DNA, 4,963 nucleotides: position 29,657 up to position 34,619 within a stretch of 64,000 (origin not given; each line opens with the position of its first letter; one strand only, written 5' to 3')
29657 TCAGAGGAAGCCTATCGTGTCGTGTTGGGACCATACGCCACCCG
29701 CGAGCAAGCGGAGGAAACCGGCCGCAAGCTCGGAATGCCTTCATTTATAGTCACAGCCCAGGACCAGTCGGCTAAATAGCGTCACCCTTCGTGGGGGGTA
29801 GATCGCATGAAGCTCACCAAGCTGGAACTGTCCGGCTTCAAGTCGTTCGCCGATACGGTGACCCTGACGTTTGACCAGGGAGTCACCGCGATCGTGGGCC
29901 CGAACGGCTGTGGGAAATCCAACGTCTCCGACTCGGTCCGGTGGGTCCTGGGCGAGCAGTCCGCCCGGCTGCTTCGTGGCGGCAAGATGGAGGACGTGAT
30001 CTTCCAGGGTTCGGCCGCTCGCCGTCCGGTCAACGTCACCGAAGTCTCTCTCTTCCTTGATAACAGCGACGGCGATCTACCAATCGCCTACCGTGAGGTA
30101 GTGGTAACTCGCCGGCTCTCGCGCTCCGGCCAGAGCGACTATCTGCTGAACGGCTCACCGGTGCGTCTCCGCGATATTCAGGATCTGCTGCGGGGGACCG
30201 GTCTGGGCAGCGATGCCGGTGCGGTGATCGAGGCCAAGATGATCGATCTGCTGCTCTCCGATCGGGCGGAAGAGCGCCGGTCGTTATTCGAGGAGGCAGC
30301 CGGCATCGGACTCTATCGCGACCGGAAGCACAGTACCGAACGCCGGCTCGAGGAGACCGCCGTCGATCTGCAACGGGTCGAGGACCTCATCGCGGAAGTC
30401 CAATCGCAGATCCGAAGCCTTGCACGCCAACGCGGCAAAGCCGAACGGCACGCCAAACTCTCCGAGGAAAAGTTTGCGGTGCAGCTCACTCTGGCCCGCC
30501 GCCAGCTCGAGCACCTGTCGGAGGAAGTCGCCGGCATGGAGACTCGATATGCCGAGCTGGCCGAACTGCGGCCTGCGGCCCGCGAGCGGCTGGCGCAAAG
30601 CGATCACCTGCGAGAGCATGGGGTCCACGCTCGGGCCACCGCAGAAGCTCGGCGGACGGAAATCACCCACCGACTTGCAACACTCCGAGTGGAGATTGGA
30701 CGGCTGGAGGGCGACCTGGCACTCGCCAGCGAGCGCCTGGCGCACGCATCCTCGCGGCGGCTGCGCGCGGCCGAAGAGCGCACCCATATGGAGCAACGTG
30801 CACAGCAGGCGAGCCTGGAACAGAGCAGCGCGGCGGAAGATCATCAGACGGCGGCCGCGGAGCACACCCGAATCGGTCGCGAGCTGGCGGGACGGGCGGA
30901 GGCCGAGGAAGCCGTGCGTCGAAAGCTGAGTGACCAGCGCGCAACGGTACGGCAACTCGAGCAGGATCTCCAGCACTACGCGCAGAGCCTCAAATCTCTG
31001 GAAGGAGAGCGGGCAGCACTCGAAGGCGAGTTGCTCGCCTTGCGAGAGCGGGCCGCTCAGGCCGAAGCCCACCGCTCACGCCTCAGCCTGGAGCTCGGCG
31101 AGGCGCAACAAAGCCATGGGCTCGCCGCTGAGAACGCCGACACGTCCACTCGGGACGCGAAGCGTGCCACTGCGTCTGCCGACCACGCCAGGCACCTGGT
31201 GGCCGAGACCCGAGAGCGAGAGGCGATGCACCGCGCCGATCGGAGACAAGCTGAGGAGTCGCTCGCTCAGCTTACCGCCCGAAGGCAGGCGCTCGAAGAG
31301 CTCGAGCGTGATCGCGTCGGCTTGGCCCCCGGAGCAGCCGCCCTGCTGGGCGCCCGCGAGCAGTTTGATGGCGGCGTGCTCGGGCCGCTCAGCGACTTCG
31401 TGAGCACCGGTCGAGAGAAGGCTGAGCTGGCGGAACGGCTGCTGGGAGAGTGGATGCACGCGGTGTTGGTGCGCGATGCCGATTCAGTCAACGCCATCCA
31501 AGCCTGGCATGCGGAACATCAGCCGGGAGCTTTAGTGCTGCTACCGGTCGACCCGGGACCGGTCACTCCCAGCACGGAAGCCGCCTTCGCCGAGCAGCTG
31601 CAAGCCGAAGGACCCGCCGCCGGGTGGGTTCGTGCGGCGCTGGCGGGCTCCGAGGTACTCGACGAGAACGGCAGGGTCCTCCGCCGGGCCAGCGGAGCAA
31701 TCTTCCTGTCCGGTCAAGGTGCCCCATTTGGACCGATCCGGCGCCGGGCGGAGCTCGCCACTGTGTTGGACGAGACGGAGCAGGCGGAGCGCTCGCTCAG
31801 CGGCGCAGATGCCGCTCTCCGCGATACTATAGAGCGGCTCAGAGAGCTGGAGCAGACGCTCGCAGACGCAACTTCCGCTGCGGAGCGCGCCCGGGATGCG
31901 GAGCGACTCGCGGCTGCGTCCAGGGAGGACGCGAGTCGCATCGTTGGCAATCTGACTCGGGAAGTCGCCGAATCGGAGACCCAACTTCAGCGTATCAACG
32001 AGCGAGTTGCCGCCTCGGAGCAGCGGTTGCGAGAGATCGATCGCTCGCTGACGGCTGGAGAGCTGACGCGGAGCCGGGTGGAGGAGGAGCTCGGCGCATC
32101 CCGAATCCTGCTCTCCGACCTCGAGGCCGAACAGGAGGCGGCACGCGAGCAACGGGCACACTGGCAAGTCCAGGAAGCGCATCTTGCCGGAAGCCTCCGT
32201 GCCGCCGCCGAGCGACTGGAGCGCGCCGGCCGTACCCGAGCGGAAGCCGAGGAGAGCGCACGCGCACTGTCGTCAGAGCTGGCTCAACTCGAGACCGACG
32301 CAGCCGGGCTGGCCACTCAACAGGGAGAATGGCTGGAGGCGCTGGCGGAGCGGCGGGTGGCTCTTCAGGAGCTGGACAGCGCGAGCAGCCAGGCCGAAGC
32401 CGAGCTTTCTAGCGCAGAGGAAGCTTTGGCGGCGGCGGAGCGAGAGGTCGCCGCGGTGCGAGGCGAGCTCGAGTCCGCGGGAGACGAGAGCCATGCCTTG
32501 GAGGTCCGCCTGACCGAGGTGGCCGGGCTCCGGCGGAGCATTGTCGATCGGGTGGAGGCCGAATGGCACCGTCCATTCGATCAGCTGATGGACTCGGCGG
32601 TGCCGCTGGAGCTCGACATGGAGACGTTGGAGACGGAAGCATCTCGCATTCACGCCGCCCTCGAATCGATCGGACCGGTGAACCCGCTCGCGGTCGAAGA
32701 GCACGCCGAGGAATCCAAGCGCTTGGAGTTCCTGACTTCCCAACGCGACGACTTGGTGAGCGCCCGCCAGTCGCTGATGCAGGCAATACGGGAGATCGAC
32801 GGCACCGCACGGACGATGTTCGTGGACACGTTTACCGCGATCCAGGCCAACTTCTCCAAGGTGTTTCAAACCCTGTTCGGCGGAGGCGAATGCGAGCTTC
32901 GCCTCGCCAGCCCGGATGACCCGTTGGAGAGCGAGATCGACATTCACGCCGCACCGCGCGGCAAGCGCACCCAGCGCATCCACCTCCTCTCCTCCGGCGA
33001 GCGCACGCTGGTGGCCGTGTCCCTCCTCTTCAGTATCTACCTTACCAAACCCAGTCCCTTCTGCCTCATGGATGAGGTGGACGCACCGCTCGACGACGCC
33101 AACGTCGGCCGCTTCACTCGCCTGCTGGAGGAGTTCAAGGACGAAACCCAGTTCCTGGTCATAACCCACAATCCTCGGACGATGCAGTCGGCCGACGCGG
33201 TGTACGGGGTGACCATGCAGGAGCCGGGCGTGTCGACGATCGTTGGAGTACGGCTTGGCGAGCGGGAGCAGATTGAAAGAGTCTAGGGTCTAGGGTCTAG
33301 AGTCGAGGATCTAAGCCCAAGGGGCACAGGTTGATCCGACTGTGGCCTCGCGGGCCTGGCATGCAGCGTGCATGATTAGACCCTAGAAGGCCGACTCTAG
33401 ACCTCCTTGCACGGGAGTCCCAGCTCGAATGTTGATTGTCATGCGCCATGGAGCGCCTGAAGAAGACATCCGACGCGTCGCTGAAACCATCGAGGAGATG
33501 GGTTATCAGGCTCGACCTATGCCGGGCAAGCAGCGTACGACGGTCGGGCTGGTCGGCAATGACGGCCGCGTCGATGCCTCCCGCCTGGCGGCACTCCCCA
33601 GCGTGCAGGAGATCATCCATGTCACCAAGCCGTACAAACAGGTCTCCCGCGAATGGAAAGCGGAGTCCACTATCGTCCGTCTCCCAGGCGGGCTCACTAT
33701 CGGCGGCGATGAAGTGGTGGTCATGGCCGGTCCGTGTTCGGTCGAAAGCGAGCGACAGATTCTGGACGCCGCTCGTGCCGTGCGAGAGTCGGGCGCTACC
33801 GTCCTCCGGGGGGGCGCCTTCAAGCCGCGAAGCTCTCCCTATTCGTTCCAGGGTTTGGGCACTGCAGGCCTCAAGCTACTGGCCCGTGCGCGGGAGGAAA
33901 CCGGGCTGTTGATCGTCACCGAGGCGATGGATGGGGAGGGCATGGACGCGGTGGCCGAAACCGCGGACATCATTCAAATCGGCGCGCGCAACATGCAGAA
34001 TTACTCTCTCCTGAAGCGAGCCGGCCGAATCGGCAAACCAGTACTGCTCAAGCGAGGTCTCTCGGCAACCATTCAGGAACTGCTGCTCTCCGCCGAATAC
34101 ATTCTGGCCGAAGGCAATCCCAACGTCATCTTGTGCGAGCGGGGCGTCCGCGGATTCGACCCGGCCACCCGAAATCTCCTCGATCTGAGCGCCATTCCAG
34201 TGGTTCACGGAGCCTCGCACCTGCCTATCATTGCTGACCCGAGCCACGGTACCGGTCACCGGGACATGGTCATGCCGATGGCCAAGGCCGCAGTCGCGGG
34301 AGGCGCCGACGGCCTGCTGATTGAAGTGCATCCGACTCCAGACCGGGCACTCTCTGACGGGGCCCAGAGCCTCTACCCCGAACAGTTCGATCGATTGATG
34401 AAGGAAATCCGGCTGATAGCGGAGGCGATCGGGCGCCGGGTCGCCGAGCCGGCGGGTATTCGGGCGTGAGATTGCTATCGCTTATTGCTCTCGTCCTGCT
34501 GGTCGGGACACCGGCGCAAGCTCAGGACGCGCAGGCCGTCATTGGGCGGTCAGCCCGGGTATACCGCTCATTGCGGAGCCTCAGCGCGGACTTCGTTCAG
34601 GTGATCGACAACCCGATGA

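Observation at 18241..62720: Recurrent intergenic 'mirror arrays': tandem 7-8-nt units facing their own reverse complement, with a different unit at each locus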

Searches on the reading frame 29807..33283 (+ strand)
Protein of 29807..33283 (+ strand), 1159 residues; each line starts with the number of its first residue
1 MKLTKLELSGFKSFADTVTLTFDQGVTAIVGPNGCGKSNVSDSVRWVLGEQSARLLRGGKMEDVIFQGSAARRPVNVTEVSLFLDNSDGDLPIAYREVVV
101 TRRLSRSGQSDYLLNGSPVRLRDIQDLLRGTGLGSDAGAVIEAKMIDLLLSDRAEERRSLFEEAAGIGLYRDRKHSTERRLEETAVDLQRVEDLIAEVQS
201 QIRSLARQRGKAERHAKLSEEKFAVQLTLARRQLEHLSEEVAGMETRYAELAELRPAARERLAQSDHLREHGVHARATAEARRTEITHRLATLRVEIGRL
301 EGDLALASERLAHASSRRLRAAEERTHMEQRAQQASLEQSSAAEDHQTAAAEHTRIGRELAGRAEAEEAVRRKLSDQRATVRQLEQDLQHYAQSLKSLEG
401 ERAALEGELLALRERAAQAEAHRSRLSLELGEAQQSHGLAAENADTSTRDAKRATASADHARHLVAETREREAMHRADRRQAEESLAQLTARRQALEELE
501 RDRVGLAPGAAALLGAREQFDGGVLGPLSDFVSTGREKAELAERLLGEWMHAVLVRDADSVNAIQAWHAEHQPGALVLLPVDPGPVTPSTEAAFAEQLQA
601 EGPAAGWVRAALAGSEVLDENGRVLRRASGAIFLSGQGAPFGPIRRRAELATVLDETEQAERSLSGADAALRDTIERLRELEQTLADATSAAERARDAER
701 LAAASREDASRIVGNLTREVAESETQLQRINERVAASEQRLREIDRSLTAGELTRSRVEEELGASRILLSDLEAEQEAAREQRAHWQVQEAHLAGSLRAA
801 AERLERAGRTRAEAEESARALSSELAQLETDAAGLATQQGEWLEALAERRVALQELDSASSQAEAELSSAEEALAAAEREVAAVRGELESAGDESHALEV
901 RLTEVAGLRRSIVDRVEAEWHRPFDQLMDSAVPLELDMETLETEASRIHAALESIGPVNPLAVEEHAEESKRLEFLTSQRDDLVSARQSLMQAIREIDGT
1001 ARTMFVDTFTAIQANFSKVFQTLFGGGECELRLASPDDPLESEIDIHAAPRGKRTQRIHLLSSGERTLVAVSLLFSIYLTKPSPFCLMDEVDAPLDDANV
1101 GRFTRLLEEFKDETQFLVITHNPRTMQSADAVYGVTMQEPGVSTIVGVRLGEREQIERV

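Call 16: find_related_loci(query=window:29807-33283:+, collection=genome_contigs, flank=10000)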
Query window:29807-33283:+ (1159 aa) in genome_contigs; peptide patterns used: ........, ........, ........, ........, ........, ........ (x = any residue, [..] = any of these).
599 stretches matched a pattern (row limit reached: there are more); 421 encode a relative of the query (tblastn E <= 1e-3); the best 80 are kept; 80 distinct loci.
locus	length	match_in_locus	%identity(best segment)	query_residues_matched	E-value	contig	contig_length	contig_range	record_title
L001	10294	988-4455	83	1-1156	0e+0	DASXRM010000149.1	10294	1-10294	MAG TPA_asm: Gemmatimonadales bacterium isolate SMAG_U4640 k141_635468, whole genome shotgun sequence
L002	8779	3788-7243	79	1-1152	0e+0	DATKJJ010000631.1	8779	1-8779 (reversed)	MAG TPA_asm: Gemmatimonadales bacterium isolate SMAG_U14627 k141_245792, whole genome shotgun sequence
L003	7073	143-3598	78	1-1152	0e+0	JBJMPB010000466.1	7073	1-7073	MAG: Gemmatimonadales bacterium isolate 12C16O_0h_50_P10_coass_bin_6 k141_1780547, whole genome shotgun sequence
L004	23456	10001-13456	78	1-1152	0e+0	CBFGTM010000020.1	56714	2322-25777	MAG TPA_asm: uncultured Gemmatimonadales bacterium isolate SRR28857639_binner13_Refined_3 genome assembly, contig: ERZ27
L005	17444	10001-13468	77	1-1156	0e+0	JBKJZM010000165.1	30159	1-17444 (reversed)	MAG: Gemmatimonadales bacterium isolate swi_bin.243 S1Ck127_11918689_flag_1_multi_10.2631_len_30159, whole genome shotgu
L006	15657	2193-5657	77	1-1155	0e+0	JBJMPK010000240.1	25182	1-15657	MAG: Gemmatimonadales bacterium isolate H1_16_all_fractions_metab_conc_20_65_10 k255_5178852, whole genome shotgun seque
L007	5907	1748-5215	79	1-1156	0e+0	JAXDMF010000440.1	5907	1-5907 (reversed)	MAG: Gemmatimonadales bacterium isolate BP_635 scaffold_8202528, whole genome shotgun sequence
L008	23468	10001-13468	75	1-1156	0e+0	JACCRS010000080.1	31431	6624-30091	MAG: Gemmatimonadales bacterium isolate MGR_bin28 SD2897-2912_k127_7091394, whole genome shotgun sequence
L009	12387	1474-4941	77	1-1156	0e+0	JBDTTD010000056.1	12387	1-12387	MAG: Gemmatimonadales bacterium isolate cluster3_bin.288 NODE_21781_length_12387_cov_7.342524, whole genome shotgun sequ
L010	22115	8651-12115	74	1-1155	0e+0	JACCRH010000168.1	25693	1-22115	MAG: Gemmatimonadales bacterium isolate MGR_bin17 SD2897-2912_k127_1478303, whole genome shotgun sequence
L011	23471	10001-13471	76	1-1156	0e+0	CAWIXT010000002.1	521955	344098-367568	MAG: uncultured Gemmatimonadales bacterium isolate MFD05747.bin.2.224 genome assembly, contig: contig_15878, whole genom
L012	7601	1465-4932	74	1-1156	0e+0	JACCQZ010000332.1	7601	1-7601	MAG: Gemmatimonadales bacterium isolate MGR_bin9 SD2897-2912_k127_5488320, whole genome shotgun sequence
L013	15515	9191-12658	73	1-1156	0e+0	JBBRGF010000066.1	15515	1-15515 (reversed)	MAG: Gemmatimonadales bacterium isolate Co_metawrap_2610 Cmw_2610_k141_2130359_length_15515_cov_8.0000, whole genome sho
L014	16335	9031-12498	74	1-1156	0e+0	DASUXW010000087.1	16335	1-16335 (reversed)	MAG TPA_asm: Gemmatimonadales bacterium isolate SMAG_U1879 k141_1207464, whole genome shotgun sequence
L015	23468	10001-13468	74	1-1156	0e+0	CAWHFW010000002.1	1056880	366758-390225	MAG: uncultured Gemmatimonadales bacterium isolate MFD00392.bin.2.68 genome assembly, contig: contig_2047, whole genome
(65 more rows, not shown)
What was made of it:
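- The source is Gemmatimonadales (call 16).
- Tried and rejected: The SMC relatives are all Gemmatimonadales (call 16).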

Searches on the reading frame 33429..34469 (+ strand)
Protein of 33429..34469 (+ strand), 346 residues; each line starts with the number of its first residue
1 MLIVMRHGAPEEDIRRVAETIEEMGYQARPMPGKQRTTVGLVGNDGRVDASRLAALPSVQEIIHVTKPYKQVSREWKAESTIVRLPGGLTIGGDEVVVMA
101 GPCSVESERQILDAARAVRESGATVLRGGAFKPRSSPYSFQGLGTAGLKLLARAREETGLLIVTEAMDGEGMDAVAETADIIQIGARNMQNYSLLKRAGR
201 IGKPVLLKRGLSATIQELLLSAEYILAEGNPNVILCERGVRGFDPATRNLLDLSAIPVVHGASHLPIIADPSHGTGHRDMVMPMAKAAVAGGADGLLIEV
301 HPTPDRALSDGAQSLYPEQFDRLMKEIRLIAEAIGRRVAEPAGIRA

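Call 32: find_encoding_contigs(protein=window:33429-34469:+, flank=10000, max_places=10)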
Protein window:33429-34469:+ (346 aa): 4 contigs read that carry it; 4 places shown.
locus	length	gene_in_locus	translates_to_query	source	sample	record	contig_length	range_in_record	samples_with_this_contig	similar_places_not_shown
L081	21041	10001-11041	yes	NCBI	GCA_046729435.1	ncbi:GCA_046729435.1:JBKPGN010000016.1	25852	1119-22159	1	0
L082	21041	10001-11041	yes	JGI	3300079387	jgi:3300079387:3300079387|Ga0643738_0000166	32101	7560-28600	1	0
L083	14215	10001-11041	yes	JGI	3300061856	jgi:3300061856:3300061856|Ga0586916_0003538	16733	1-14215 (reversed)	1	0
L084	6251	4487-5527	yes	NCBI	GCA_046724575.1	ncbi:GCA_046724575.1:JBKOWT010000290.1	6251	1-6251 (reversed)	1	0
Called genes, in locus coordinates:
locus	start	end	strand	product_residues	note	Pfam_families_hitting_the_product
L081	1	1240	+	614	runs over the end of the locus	PF02734:Dak2, PF21645:FakA-like_M, PF02645:DegV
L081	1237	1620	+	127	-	PF02410:RsfS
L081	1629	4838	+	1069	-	PF00930:DPPIV_N (faint), PF25174:Beta-prop_THOC3 (weak), PF26549:Tricorn_N (weak), PF26550:Tricorn_2nd, PF26549:Tricorn_N, PF26550:Tricorn_2nd (weak), PF07676:PD40 (weak), PF26549:Tricorn_N (weak), +4 more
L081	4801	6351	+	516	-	PF05036:SPOR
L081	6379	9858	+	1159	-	PF02463:SMC_N, PF13175:AAA_15, PF13304:AAA_21 (faint), PF13476:AAA_23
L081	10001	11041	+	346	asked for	PF18152:DAHP_snth_FXD, PF00793:DAHP_synth_1, PF03102:NeuB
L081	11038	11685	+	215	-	PF03548:LolA, PF17131:TP_0789-like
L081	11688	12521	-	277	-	PF10727:Rossmann-like (weak), PF10728:DUF2520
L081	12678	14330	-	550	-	PF22694:CtpB_N-like (weak), PF00595:PDZ, PF13180:PDZ_2, PF17820:PDZ_6, PF03572:Peptidase_S41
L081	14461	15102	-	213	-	PF13521:AAA_28 (weak), PF02223:Thymidylate_kin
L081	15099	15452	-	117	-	PF06133:Com_YlbF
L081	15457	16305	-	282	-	PF17827:PrmC_N, PF05175:MTS, PF06325:PrmA (weak), PF13847:Methyltransf_31, PF01170:UPF0020 (weak), PF08241:Methyltransf_11, PF13649:Methyltransf_25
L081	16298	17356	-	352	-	PF03462:PCRF, PF00472:RF-1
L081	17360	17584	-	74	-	PF01197:Ribosomal_L31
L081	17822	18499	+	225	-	PF00027:cNMP_binding, PF13545:HTH_Crp_2, PF00325:Crp (weak)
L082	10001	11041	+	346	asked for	PF18152:DAHP_snth_FXD, PF00793:DAHP_synth_1, PF03102:NeuB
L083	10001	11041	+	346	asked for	PF18152:DAHP_snth_FXD, PF00793:DAHP_synth_1, PF03102:NeuB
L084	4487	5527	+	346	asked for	PF18152:DAHP_snth_FXD, PF00793:DAHP_synth_1, PF03102:NeuB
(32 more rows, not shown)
